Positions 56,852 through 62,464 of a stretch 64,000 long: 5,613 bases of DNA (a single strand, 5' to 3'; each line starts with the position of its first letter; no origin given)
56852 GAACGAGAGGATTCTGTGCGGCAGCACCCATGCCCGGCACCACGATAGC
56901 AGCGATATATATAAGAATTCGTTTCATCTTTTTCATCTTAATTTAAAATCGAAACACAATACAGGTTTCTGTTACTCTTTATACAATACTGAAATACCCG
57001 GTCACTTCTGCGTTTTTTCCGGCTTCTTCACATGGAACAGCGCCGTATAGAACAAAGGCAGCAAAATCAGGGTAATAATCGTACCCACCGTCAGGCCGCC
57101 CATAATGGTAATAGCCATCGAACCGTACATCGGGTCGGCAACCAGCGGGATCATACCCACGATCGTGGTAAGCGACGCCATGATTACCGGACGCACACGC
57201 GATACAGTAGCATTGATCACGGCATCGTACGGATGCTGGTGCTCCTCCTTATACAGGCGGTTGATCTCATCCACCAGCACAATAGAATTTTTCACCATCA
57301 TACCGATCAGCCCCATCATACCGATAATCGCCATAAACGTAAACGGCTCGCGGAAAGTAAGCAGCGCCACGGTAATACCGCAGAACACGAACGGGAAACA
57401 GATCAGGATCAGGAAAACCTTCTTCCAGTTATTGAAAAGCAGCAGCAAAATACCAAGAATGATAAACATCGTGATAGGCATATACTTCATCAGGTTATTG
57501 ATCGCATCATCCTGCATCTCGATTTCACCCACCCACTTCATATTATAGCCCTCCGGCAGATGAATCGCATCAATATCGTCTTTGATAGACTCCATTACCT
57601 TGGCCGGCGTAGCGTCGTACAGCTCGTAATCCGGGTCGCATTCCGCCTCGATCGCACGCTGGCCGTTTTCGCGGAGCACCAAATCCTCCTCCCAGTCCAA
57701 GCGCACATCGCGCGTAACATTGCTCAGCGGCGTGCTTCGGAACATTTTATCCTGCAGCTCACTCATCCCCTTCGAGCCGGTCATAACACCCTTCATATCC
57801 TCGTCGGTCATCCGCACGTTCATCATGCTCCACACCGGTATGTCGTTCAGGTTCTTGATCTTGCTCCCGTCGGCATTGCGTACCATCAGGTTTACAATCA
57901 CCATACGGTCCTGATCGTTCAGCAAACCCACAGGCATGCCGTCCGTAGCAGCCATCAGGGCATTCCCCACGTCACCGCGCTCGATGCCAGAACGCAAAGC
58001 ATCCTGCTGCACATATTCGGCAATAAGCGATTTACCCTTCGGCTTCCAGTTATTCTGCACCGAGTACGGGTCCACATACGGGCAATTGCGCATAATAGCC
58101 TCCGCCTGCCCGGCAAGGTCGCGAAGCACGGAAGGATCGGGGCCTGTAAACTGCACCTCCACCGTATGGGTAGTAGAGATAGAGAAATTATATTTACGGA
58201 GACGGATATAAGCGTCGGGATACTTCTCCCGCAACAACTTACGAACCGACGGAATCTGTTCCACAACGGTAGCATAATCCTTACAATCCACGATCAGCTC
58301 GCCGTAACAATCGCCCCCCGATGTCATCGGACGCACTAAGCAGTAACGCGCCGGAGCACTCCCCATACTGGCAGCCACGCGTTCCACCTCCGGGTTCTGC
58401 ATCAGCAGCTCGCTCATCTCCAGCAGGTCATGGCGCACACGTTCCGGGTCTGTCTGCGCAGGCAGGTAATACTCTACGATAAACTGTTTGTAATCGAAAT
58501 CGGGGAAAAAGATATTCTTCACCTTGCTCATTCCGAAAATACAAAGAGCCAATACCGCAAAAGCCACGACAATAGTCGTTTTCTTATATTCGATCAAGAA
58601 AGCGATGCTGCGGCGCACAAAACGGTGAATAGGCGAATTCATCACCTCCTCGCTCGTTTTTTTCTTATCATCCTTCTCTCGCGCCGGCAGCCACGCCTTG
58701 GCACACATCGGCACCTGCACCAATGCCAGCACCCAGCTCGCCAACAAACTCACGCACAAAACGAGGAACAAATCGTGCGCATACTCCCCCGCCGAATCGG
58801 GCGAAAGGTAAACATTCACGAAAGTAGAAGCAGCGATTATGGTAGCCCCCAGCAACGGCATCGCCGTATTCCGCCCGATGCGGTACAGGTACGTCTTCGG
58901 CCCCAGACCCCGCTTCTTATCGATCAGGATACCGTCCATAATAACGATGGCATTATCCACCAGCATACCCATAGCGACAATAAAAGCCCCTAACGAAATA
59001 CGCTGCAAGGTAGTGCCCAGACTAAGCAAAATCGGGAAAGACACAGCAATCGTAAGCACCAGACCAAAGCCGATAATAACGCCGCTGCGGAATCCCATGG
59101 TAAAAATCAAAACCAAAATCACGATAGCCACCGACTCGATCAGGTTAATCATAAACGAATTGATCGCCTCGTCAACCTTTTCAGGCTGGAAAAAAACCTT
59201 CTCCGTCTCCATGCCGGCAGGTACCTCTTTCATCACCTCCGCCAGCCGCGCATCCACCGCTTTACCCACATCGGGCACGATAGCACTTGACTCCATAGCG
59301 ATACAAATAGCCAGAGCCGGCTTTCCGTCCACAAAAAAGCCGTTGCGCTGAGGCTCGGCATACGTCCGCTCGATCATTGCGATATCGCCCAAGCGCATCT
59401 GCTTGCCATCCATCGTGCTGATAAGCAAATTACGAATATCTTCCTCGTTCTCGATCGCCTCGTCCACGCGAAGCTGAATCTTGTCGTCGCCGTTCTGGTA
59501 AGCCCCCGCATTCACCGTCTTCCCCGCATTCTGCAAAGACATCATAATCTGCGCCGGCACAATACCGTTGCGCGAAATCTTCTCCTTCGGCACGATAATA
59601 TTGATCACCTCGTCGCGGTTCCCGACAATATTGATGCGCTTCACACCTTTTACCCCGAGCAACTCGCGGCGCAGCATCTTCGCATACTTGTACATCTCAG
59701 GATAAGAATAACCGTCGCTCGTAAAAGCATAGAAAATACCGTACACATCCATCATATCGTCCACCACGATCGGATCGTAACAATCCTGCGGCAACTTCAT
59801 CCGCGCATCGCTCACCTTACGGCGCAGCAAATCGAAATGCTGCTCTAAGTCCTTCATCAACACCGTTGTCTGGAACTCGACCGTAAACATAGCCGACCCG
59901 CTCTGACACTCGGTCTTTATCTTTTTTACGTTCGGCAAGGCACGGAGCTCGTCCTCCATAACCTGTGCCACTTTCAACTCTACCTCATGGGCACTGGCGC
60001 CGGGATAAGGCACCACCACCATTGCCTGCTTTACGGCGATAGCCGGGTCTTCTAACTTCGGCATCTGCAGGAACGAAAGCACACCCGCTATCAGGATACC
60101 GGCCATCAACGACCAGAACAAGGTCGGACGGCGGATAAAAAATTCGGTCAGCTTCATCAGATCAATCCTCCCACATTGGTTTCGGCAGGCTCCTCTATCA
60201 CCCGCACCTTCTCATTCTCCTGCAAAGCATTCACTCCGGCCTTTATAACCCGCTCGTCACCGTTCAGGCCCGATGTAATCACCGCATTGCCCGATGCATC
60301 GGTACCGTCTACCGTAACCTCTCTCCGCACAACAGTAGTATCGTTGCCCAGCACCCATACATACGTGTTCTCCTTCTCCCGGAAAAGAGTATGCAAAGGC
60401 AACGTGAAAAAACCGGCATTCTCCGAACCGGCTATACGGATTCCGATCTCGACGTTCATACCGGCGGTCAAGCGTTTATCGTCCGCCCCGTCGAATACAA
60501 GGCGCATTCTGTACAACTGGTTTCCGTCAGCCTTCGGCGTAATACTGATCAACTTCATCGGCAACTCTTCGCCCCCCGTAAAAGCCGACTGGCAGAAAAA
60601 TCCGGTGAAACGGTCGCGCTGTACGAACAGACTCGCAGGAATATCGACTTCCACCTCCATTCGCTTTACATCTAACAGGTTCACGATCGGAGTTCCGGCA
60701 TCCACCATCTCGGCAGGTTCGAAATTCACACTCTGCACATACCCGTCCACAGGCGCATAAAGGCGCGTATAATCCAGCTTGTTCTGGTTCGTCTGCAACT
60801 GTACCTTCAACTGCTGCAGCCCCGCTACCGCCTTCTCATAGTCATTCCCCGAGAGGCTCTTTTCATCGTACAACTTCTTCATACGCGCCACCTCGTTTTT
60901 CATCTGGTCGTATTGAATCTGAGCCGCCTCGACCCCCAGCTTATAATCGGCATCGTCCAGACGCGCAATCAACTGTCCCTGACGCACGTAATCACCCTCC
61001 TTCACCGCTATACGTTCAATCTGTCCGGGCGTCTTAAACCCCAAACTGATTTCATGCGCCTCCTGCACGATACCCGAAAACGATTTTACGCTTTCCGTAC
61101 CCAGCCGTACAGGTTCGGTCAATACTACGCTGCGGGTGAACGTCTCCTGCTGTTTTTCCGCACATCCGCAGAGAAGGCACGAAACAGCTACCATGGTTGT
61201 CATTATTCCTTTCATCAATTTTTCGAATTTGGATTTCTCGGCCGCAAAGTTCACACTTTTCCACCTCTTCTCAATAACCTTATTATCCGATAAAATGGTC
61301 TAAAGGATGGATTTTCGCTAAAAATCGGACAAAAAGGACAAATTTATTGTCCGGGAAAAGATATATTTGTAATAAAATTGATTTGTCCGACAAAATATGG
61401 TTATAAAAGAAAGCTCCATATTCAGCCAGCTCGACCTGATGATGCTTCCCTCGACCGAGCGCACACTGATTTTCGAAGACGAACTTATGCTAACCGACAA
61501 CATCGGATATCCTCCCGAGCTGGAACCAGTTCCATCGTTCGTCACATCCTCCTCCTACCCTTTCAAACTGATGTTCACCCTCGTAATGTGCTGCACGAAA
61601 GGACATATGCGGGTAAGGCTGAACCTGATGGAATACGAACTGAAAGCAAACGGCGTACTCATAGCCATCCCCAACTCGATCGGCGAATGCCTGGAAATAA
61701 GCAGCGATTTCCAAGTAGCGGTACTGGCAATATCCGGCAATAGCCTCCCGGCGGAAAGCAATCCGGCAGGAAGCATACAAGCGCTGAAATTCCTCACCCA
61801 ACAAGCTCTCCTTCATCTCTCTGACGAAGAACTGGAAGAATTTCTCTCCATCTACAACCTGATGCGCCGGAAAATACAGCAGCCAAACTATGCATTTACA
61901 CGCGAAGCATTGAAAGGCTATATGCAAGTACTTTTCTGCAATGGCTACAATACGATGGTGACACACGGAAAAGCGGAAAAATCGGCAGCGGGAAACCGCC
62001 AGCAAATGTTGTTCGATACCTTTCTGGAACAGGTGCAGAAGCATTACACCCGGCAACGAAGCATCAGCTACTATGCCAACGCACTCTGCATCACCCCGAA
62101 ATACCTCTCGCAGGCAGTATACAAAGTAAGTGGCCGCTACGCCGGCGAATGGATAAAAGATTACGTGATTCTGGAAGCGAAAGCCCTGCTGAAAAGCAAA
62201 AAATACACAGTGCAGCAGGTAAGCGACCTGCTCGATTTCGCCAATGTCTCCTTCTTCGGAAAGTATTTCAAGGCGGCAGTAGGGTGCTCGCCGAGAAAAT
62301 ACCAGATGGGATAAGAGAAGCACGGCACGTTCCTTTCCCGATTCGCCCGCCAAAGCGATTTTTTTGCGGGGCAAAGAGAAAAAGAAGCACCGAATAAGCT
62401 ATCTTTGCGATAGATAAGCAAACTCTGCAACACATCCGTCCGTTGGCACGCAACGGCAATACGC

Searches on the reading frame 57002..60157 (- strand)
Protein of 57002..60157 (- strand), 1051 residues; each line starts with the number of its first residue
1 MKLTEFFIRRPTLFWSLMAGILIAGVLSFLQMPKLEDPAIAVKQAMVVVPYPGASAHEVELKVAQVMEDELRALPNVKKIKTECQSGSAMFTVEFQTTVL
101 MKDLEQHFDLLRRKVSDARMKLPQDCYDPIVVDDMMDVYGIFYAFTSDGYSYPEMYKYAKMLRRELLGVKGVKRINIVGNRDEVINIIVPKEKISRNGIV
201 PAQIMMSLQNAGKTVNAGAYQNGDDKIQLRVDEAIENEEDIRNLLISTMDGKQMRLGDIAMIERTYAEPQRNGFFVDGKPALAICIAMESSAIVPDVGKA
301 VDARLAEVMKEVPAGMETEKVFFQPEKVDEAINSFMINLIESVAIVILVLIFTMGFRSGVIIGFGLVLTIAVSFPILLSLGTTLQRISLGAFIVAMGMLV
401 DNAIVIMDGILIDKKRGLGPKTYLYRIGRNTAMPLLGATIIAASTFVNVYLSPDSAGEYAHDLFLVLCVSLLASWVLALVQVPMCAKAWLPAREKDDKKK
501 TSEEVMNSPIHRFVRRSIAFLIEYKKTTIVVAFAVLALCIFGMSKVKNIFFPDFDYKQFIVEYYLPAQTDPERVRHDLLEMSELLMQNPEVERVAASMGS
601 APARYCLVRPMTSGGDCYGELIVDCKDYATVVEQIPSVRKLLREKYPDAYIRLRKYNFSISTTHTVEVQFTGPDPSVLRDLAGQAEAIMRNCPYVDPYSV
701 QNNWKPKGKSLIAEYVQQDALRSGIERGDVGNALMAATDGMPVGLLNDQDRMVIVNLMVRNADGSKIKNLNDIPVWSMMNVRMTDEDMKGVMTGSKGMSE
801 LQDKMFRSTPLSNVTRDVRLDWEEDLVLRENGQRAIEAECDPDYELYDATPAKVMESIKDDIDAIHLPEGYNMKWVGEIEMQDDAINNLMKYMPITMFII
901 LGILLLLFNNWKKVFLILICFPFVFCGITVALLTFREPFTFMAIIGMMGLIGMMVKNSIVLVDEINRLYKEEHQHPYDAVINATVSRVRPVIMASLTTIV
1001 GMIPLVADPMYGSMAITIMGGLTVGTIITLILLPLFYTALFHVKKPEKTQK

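Call 14: search_protein_families(library=pfam, proteins=[window:57002-60157:-], max_evalue=0.001)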
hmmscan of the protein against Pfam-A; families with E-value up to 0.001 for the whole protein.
window:57002-60157:- (1051 aa): 3 families
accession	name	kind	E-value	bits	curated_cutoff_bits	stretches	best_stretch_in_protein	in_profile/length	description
PF00873.25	ACR_tran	-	1.2e-145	487.2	28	1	4-1039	2-1019/1021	AcrB/AcrD/AcrF family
PF02355.23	SecD_SecF_C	-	6.2e-09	36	20.5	1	887-1030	31-176/189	Protein export membrane protein SecD/SecF, C-terminal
PF03176.21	MMPL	-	1.1e-05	25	20.5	1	854-1040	106-302/333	MMPL family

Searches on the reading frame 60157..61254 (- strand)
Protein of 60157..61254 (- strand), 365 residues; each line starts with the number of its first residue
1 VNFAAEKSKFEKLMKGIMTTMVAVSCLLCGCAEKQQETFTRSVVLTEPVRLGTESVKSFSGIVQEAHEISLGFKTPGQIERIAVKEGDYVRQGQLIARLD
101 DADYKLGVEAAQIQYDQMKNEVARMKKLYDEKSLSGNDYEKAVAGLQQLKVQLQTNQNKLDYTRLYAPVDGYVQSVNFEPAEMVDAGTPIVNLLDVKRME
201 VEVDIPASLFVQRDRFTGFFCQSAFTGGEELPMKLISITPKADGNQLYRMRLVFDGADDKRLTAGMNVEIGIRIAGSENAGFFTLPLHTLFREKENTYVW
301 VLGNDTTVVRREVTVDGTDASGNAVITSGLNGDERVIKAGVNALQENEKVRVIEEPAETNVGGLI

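Call 41: search_protein_families(library=pfam, proteins=[window:60157-61254:-], max_evalue=0.001)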
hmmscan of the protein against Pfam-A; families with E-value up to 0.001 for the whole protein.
window:60157-61254:- (365 aa): 4 families
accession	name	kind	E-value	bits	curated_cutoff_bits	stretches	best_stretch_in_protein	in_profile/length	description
PF13437.12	HlyD_3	-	2.9e-12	47.7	22.2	1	165-262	2-103/106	HlyD family secretion protein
PF16576.10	HlyD_D23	-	5.7e-11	42.5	30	1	65-266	16-212/214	Barrel-sandwich domain of CusB or HlyD membrane-fusion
PF13533.13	Biotin_lipoyl_2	-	8.8e-09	35.4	29.8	1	73-100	5-32/32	Biotin-lipoyl like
PF00364.28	Biotin_lipoyl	-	3.6e-06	27.2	22.1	0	76-99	50-73/73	Biotin-requiring enzyme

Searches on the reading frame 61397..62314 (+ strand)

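Call 41: search_protein_families(library=pfam, proteins=[window:61397-62314:+], max_evalue=0.001)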
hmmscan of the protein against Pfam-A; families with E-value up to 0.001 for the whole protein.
window:61397-62314:+ (305 aa): 1 family
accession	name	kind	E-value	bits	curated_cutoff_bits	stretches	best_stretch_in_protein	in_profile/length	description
PF12833.13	HTH_18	-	1.3e-15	57.9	33.6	1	226-303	1-78/80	Helix-turn-helix domain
